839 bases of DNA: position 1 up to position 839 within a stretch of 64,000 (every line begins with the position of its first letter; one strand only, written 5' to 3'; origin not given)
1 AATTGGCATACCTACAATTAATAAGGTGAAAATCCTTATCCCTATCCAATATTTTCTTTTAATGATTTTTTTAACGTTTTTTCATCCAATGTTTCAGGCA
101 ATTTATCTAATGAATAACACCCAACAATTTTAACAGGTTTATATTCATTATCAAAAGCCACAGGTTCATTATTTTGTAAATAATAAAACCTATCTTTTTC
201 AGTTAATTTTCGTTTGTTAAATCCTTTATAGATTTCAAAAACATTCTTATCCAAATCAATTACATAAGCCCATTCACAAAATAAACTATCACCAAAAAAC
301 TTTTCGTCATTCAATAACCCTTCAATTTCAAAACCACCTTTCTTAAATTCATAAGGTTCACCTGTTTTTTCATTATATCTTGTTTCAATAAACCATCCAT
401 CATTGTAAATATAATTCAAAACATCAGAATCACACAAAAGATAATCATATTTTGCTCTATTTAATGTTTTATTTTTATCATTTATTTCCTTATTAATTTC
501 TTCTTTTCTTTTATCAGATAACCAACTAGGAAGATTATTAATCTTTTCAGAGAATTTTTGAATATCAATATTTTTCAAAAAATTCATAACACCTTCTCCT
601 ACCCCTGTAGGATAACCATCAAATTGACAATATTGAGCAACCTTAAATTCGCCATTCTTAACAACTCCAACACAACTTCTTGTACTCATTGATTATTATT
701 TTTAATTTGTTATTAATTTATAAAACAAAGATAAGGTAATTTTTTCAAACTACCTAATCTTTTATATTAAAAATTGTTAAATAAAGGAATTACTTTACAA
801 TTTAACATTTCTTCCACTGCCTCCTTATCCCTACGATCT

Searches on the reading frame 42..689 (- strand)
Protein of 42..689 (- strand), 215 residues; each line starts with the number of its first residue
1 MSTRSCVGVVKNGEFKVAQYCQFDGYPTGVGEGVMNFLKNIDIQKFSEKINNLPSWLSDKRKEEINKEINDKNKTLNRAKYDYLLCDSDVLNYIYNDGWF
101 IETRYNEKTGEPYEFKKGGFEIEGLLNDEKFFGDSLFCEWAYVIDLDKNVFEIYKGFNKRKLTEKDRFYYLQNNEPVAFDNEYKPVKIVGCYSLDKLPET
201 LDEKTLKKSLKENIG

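Call 36: find_encoding_contigs(protein=window:42-689:-, flank=10000, max_places=1)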
Protein window:42-689:- (215 aa): 3 contigs read that carry it; 1 place shown.
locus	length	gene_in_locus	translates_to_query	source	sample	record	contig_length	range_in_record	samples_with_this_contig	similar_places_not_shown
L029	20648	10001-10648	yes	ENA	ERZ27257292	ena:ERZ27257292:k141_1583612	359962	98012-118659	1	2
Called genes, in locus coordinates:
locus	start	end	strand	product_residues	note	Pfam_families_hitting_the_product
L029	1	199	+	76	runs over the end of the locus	-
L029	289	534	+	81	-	-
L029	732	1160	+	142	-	PF19474:DUF6011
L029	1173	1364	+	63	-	-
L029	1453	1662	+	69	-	-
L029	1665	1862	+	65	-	-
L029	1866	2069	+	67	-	-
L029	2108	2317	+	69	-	-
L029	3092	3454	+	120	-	-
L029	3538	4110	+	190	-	-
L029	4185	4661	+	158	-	-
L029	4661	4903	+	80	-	-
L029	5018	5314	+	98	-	-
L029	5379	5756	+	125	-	-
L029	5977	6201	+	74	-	-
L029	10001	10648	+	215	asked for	-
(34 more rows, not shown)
